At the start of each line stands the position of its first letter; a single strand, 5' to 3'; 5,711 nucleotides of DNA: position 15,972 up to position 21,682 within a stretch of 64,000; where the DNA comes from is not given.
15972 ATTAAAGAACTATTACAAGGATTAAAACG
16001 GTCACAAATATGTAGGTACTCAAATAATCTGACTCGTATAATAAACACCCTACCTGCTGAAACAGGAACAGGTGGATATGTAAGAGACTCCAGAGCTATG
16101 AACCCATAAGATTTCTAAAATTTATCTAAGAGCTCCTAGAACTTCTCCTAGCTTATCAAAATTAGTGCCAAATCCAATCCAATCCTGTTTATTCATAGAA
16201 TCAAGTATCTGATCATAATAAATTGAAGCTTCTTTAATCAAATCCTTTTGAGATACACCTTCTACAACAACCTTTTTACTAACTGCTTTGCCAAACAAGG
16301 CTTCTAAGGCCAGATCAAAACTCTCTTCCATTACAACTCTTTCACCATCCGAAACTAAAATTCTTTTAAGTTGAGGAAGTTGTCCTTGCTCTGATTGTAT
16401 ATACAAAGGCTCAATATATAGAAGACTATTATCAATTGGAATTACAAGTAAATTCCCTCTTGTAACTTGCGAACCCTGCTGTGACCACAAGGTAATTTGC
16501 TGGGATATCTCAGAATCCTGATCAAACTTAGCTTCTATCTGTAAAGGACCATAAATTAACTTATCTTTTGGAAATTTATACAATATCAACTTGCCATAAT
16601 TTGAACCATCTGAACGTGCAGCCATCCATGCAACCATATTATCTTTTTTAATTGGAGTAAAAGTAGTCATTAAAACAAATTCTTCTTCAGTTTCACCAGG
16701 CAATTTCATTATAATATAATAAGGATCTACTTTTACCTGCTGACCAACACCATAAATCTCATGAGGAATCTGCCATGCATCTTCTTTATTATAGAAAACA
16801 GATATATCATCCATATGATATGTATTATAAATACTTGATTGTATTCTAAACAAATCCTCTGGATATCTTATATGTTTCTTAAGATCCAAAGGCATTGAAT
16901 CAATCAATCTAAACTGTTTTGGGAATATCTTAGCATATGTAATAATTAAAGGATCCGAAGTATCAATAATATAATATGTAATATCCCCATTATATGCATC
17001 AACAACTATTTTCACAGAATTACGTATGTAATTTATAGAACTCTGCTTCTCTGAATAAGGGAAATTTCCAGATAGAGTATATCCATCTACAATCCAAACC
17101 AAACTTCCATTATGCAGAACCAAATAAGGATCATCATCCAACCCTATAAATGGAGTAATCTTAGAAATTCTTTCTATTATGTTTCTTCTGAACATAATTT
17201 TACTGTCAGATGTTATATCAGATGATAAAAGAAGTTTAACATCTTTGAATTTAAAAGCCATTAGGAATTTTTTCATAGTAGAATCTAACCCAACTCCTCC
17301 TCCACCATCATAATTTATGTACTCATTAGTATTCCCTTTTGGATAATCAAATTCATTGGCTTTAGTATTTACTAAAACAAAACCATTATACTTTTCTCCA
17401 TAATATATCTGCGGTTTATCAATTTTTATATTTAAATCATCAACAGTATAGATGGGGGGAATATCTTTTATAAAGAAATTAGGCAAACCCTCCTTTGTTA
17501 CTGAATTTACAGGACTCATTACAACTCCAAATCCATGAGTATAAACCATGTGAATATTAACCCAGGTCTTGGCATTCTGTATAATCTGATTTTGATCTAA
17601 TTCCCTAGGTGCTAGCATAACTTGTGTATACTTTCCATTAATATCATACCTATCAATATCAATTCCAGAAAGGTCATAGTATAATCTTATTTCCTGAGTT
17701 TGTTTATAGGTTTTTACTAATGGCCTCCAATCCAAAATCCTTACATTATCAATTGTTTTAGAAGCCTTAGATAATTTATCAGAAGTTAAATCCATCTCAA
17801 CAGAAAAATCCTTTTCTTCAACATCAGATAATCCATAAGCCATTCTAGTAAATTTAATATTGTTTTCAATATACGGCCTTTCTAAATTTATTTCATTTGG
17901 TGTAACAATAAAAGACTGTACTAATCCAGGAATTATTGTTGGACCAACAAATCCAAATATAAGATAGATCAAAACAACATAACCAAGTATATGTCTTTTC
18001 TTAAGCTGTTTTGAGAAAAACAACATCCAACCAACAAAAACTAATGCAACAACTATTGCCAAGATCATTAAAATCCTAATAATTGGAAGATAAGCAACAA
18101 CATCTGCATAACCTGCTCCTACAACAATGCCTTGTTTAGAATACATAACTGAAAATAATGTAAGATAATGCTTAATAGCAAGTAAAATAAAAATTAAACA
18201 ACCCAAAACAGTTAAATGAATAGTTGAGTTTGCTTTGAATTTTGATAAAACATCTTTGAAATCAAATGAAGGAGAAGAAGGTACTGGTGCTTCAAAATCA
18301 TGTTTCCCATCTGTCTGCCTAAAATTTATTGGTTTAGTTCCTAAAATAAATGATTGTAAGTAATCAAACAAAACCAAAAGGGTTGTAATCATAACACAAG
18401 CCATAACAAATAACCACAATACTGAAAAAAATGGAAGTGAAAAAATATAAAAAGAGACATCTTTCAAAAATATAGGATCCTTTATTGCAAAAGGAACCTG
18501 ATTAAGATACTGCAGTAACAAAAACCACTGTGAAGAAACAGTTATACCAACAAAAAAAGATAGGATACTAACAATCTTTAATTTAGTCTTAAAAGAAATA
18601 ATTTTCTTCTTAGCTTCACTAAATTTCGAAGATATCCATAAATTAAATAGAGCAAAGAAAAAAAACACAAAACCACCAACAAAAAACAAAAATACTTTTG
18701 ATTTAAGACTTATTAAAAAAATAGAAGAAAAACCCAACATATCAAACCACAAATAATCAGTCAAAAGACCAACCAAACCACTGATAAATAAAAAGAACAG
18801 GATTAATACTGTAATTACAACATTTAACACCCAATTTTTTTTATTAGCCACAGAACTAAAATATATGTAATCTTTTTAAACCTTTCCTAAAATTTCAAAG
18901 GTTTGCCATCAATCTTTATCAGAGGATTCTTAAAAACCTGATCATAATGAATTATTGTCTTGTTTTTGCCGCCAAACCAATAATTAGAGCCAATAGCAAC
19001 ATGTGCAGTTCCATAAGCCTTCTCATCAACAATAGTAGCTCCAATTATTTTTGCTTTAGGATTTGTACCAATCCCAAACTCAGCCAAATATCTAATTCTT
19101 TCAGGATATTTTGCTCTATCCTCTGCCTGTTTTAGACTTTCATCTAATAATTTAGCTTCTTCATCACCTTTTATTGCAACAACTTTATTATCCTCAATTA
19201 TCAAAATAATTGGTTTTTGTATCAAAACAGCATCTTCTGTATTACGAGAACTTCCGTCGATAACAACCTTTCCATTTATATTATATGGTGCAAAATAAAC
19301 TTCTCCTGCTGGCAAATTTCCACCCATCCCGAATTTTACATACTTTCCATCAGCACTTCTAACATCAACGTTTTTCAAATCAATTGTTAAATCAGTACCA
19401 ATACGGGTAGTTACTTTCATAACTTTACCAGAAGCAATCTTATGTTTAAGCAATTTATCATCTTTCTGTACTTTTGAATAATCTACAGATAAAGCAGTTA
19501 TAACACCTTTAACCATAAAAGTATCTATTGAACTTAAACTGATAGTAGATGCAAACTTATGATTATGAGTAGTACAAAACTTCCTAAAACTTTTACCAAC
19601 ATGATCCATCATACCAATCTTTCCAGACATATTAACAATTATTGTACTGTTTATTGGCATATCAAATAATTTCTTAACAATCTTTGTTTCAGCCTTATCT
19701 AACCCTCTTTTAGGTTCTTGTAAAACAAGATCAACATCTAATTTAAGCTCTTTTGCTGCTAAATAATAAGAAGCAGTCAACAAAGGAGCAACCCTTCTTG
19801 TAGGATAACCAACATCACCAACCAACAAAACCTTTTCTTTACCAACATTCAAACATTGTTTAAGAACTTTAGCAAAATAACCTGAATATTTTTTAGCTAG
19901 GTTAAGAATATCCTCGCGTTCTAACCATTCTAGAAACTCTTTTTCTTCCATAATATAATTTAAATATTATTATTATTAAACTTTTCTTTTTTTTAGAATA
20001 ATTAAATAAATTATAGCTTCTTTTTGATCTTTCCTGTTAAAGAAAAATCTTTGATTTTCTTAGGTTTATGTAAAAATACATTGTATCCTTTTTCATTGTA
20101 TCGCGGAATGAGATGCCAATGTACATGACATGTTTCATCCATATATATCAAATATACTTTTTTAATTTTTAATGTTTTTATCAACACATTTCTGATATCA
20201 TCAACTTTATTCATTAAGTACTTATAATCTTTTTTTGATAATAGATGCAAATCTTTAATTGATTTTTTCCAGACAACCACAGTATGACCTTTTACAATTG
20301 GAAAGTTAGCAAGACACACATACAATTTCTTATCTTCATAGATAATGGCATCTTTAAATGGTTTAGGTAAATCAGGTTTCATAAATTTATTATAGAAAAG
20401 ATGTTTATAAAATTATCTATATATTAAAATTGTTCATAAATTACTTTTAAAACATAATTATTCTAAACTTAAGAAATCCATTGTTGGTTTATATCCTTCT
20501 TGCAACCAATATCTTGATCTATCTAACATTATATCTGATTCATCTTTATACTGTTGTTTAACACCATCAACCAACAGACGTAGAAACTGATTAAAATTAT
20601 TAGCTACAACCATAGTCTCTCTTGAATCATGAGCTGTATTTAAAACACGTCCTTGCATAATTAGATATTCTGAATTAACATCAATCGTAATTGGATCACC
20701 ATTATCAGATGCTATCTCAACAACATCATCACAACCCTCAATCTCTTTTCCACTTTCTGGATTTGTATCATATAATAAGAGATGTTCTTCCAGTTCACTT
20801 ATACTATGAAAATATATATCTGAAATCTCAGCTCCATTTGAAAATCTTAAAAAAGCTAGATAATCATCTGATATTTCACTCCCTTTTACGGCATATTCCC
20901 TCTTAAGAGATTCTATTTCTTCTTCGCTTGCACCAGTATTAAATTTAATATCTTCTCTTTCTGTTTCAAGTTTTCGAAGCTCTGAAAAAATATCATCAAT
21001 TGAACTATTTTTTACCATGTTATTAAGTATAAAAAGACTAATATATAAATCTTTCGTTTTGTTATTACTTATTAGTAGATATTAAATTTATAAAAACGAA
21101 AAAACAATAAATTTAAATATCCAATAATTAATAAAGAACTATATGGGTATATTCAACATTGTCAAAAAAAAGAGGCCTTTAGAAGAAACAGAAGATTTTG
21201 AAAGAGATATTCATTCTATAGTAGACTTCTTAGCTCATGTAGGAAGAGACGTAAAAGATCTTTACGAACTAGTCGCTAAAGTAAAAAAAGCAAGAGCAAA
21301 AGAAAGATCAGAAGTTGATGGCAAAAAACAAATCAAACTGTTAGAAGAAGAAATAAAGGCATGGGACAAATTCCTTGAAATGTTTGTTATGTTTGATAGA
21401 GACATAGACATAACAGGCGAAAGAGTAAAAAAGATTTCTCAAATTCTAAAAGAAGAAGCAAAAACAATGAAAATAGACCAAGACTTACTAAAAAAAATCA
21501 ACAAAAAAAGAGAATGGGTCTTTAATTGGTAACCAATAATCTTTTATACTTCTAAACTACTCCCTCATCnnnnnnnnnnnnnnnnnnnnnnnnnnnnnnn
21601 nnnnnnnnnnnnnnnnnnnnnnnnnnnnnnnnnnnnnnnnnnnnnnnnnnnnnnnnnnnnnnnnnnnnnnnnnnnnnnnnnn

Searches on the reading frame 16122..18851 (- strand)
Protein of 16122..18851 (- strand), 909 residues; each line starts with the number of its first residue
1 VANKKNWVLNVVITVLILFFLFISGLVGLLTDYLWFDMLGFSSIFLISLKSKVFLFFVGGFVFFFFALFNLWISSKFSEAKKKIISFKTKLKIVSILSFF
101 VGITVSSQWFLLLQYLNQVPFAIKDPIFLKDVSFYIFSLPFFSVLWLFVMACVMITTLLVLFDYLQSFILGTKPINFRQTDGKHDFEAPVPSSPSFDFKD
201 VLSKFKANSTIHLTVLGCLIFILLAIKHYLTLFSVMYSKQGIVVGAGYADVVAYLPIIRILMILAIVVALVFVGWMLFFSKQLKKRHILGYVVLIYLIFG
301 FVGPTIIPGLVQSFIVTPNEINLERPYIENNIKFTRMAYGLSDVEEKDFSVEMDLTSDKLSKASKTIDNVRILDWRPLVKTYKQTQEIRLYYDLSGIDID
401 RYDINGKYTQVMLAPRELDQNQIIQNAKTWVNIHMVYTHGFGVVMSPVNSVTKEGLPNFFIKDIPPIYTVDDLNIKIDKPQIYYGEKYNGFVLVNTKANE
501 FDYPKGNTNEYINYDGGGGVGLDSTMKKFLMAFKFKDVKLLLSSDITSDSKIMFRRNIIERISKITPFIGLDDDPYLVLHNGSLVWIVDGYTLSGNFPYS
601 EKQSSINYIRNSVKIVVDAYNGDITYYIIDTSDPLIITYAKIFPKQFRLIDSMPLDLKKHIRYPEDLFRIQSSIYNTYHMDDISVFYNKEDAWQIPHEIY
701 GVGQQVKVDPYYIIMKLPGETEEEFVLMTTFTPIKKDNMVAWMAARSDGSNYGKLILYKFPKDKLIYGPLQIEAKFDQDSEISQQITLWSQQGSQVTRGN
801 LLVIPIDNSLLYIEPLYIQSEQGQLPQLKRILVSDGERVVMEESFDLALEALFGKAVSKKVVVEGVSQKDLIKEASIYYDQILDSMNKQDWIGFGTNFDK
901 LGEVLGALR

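Call 31: search_protein_families(library=pfam, proteins=[window:16122-18851:-], max_evalue=0.001)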
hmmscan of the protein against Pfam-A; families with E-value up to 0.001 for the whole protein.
window:16122-18851:- (909 aa): 1 family
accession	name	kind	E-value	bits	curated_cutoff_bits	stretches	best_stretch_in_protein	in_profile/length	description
PF03699.18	UPF0182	-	2.1e-279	929.4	27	1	11-789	3-770/770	Uncharacterised protein family (UPF0182)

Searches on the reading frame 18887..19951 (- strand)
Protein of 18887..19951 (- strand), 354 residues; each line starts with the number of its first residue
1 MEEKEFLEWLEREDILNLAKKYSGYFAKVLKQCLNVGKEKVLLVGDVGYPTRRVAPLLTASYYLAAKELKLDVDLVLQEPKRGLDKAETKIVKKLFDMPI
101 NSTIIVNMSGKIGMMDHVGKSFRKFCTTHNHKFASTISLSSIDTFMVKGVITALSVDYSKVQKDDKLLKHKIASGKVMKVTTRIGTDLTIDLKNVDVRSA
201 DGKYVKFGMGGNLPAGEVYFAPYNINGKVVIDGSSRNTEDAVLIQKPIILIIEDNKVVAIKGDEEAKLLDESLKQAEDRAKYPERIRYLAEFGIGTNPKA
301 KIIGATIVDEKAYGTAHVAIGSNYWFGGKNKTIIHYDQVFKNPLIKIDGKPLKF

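Call 31: search_protein_families(library=pfam, proteins=[window:18887-19951:-], max_evalue=0.001)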
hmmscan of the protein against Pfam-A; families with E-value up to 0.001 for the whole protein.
window:18887-19951:- (354 aa): 1 family
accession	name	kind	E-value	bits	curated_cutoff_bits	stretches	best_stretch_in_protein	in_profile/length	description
PF02073.20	Peptidase_M29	-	5.3e-08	32.5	27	1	176-331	205-372/406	Thermophilic metalloprotease (M29)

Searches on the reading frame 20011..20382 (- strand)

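Call 9: search_protein_families(library=pfam, proteins=[window:20011-20382:-], max_evalue=0.01)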
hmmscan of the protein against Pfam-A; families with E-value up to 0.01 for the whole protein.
window:20011-20382:- (123 aa): 2 families
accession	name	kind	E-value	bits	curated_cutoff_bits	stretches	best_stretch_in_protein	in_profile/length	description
PF01230.28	HIT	-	2.2e-14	54.3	21.5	1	10-96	5-97/98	HIT domain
PF11969.13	DcpS_C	-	2.8e-05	25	24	1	10-93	13-101/114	Scavenger mRNA decapping enzyme C-term binding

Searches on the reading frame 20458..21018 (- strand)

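Call 9: search_protein_families(library=pfam, proteins=[window:20458-21018:-], max_evalue=0.01)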
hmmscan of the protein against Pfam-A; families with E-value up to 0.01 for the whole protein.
window:20458-21018:- (186 aa): 2 families
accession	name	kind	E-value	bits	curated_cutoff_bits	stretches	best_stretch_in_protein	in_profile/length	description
PF09346.15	SMI1_KNR4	-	4.1e-11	44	25.4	1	29-147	1-124/125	SMI1 / KNR4 family (SUKH-1)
PF14568.11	SUKH_6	-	0.00071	20.5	27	1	33-146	2-119/119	SMI1-KNR4 cell-wall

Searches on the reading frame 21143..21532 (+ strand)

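Call 9: search_protein_families(library=pfam, proteins=[window:21143-21532:+], max_evalue=0.01)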
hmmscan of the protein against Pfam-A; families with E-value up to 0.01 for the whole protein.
window:21143-21532:+ (129 aa): 1 family
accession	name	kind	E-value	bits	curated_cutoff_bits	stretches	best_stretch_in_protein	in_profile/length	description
PF18595.6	Nuf2_DHR10-like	-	0.00014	22.3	28.4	0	8-58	6-56/117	Nuf2, DHR10-like domain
